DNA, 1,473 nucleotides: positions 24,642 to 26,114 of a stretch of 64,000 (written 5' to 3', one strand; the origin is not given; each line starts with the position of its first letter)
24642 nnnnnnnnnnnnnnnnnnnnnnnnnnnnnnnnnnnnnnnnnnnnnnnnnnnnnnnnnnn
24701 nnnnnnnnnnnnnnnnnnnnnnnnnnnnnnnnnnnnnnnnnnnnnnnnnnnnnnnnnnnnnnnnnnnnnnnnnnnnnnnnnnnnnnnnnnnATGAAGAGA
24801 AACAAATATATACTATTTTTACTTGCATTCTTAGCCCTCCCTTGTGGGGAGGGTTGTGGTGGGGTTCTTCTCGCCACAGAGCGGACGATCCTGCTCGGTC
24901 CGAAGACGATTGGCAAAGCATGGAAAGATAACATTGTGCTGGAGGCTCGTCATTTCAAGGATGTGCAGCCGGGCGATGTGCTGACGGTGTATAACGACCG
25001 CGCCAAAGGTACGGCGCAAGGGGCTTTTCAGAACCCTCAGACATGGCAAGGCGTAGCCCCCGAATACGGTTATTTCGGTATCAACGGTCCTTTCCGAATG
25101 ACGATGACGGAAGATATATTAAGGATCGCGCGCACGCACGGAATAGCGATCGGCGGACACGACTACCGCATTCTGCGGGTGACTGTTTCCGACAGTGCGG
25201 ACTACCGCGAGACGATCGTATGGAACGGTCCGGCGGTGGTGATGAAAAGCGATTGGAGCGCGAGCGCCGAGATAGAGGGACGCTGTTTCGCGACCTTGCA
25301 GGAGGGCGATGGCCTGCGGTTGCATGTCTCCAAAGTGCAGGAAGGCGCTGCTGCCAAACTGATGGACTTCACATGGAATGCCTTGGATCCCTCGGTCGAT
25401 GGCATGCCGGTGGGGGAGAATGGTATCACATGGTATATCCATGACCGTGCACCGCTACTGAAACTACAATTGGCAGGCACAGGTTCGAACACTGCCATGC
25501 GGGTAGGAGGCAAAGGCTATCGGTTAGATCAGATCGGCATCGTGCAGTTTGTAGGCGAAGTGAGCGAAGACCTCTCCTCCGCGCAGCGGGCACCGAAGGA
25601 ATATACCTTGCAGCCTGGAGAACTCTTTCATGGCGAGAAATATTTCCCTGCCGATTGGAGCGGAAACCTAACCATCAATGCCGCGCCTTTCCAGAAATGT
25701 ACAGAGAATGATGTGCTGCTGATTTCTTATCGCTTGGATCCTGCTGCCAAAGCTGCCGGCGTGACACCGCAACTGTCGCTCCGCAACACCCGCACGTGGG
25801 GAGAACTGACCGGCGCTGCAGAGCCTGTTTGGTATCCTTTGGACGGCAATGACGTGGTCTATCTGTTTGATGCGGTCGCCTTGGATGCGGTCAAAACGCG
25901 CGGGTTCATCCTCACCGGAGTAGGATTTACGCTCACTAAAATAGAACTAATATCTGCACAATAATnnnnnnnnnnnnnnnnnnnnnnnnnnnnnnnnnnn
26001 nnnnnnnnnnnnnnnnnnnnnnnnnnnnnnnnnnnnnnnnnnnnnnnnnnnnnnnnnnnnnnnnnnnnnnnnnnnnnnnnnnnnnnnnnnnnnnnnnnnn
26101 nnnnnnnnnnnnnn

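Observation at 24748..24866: Inverted pair of hairpin elements forms a 119-bp cassette that supplies a start codon and signal-peptide core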

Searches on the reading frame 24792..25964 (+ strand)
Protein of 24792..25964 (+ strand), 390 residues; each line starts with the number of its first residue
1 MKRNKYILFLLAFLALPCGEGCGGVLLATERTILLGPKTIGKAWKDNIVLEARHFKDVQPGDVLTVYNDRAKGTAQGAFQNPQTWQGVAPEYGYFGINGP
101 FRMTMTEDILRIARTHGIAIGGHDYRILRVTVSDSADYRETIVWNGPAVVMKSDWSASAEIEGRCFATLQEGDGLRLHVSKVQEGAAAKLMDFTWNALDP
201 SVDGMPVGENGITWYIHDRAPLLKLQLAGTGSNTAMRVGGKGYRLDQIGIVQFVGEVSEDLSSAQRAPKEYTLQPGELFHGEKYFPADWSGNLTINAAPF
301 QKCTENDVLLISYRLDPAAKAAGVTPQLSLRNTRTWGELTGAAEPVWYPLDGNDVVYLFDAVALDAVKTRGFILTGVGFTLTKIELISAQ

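Call 12: search_protein_families(library=pfam, proteins=[window:24792-25964:+], max_evalue=0.01)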
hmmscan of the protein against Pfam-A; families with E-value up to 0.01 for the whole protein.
window:24792-25964:+ (390 aa): 0 families

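Call 15: find_homologous_proteins(query=window:24792-25964:+)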
Query window:24792-25964:+ (390 aa): 492 proteins with E <= 0.001 among 6708 candidates; the best 120 are listed.
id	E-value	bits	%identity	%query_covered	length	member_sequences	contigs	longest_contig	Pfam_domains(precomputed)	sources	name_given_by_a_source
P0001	6.9e-261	883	98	100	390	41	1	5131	-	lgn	-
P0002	2.3e-217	739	82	100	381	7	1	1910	-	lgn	-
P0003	2.1e-207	707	78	100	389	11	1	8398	-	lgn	-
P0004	9.9e-207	704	78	100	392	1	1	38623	-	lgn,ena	-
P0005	1.3e-205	701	78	100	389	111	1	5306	-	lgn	-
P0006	1.0e-204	698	77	100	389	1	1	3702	-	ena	-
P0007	1.4e-204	697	77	100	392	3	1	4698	-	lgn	-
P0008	4.4e-202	689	80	93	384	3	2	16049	-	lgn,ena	-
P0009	2.3e-200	684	77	100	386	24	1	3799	-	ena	-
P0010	1.6e-199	681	79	94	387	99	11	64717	-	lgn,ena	-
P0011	1.8e-199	681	76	100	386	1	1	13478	-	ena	-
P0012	7.0e-199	679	75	100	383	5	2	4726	-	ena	-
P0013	2.6e-198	677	76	98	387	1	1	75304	-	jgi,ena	-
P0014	8.4e-198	675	75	100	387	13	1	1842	-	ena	-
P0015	3.0e-196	670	78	93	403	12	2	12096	-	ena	-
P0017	6.8e-196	669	75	100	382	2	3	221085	-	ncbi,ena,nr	ncbi:MAG: hypothetical protein J6M55_03160 [Paludibacteraceae bacterium]|nr:hypothetical protein [Pa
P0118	2.9e-174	598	69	93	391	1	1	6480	-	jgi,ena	-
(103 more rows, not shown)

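Call 20: find_encoding_contigs(protein=P0004, flank=6000, max_places=2)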
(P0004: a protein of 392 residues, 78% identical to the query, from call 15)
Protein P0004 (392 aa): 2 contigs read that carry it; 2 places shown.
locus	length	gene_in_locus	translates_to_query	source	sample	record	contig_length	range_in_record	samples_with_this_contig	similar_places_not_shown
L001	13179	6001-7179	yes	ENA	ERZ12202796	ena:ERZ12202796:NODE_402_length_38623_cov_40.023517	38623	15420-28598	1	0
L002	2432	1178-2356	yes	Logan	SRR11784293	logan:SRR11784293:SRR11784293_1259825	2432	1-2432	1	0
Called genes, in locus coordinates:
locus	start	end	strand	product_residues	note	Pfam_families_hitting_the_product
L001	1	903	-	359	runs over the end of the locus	PF15780:ASH (faint), PF22544:HYDIN_VesB_CFA65-like_Ig, PF07610:DUF1573, PF22544:HYDIN_VesB_CFA65-like_Ig, PF07610:DUF1573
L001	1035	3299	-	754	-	PF13328:HD_4, PF01966:HD (faint), PF04607:RelA_SpoT, PF02824:TGS, PF28438:RelA_RIS, PF13291:ACT_4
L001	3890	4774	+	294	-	PF12833:HTH_18, PF00165:HTH_AraC (weak)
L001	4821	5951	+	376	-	PF02156:Glyco_hydro_26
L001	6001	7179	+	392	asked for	-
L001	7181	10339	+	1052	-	PF13620:CarboxypepD_reg, PF13715:CarbopepD_reg_2, PF07715:Plug, PF00593:TonB_dep_Rec_b-barrel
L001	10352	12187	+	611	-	PF14322:SusD-like_3, PF07980:SusD_RagB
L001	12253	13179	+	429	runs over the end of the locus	-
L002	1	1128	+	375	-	?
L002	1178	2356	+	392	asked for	-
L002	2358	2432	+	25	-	?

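Call 21: find_encoding_contigs(protein=P0017, flank=6000, max_places=2)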
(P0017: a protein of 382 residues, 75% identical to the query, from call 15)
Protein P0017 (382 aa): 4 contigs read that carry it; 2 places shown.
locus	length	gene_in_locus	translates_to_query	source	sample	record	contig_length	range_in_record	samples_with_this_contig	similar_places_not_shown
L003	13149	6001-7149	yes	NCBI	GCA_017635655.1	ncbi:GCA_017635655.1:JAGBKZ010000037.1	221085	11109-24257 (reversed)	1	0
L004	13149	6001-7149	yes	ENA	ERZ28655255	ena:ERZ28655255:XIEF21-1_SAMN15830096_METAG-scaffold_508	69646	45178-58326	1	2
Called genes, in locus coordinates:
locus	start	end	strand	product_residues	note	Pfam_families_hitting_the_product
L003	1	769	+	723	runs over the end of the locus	PF02922:CBM_48, PF00128:Alpha-amylase, PF02806:Alpha-amylase_C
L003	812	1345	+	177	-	PF14595:Thioredoxin_9 (faint), PF08534:Redoxin, PF00578:AhpC-TSA, PF00085:Thioredoxin, PF13098:Thioredoxin_2 (weak), PF13905:Thioredoxin_8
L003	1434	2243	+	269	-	PF01182:Glucosamine_iso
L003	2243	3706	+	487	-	PF01406:tRNA-synt_1e, PF09334:tRNA-synt_1g (faint), PF09190:DALR_2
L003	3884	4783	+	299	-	PF00165:HTH_AraC, PF12833:HTH_18, PF00165:HTH_AraC (weak)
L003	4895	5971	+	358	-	PF02156:Glyco_hydro_26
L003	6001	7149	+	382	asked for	-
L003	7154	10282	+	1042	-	PF13620:CarboxypepD_reg, PF13715:CarbopepD_reg_2, PF07715:Plug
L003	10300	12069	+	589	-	PF14322:SusD-like_3, PF07980:SusD_RagB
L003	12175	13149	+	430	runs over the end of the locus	-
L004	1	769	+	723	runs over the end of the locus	PF02922:CBM_48, PF00128:Alpha-amylase, PF02806:Alpha-amylase_C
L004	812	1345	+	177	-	PF14595:Thioredoxin_9 (faint), PF08534:Redoxin, PF00578:AhpC-TSA, PF00085:Thioredoxin, PF13098:Thioredoxin_2 (weak), PF13905:Thioredoxin_8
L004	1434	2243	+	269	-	PF01182:Glucosamine_iso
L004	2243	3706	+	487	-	PF01406:tRNA-synt_1e, PF09334:tRNA-synt_1g (faint), PF09190:DALR_2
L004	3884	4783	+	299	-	PF00165:HTH_AraC, PF12833:HTH_18, PF00165:HTH_AraC (weak)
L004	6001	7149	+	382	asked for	-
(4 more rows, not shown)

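Call 22: find_encoding_contigs(protein=P0011, flank=6000, max_places=2)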
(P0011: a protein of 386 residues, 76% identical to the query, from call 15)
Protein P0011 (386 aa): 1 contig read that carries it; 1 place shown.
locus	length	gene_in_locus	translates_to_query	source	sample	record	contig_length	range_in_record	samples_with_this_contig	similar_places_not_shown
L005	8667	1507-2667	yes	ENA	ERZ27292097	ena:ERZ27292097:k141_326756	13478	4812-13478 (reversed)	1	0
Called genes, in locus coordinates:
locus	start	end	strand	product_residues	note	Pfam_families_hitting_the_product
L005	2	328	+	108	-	?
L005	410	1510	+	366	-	PF02156:Glyco_hydro_26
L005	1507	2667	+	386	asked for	-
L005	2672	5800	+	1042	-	PF13620:CarboxypepD_reg, PF13715:CarbopepD_reg_2, PF07715:Plug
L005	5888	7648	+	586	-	PF14322:SusD-like_3, PF07980:SusD_RagB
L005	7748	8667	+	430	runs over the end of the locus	-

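Call 39: find_encoding_contigs(protein=P0001, flank=6000, max_places=2)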
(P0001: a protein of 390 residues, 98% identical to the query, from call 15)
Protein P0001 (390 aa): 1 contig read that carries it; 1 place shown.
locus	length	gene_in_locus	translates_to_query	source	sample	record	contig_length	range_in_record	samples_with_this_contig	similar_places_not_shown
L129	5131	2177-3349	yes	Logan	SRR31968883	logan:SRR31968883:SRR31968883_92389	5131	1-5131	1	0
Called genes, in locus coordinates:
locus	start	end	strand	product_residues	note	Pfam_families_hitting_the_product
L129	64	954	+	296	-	PF12833:HTH_18, PF00165:HTH_AraC (weak)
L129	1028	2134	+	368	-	PF02156:Glyco_hydro_26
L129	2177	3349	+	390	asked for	-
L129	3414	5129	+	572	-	?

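Call 53: find_encoding_contigs(protein=window:24792-25964:+, flank=6000, max_places=6)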
Protein window:24792-25964:+ (390 aa): 4 contigs read that carry it; 3 places shown.
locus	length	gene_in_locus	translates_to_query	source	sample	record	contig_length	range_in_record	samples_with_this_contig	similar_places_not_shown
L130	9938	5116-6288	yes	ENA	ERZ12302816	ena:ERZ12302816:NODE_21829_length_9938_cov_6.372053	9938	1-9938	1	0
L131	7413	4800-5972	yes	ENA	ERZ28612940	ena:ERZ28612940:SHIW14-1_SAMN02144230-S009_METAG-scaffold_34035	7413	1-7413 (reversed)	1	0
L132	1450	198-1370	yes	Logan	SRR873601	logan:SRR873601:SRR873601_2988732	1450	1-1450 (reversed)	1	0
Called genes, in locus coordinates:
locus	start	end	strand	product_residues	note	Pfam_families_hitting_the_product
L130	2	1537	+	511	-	?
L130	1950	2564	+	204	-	PF13419:HAD_2, PF00702:Hydrolase, PF13242:Hydrolase_like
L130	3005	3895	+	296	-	PF12833:HTH_18, PF00165:HTH_AraC (weak)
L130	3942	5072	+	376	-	PF02156:Glyco_hydro_26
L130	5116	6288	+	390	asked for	-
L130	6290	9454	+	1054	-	PF13620:CarboxypepD_reg, PF13715:CarbopepD_reg_2, PF07715:Plug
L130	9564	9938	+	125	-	?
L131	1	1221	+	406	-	?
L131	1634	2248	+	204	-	PF13419:HAD_2, PF00702:Hydrolase, PF13242:Hydrolase_like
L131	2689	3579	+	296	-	PF12833:HTH_18, PF00165:HTH_AraC (weak)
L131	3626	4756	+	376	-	PF02156:Glyco_hydro_26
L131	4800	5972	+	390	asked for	-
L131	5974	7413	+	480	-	?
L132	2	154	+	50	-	?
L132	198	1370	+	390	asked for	-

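Call 79: find_encoding_contigs(protein=P0118, flank=6000, max_places=2)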
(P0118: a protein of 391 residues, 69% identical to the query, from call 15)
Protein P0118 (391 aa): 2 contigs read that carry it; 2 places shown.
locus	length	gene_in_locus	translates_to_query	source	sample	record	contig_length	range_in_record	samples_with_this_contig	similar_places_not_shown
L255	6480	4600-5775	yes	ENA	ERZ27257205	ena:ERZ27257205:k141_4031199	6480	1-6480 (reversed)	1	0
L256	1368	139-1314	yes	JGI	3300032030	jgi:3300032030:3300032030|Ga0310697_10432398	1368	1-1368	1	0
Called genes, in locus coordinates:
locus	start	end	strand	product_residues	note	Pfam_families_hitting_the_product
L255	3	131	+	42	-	?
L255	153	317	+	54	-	-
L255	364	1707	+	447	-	-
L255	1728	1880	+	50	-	-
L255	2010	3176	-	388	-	PF02156:Glyco_hydro_26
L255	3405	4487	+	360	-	PF02156:Glyco_hydro_26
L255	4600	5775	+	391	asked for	-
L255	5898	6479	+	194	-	?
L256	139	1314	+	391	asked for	-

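Call 89: search_solved_structures(query=window:24792-25964:+, max_evalue=1)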
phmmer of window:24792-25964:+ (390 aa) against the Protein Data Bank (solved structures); distinct sequences matched with E-value up to 1: 0.
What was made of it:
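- Tried and rejected: The 390-aa protein has no Pfam or PDB match (calls 12, 89).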
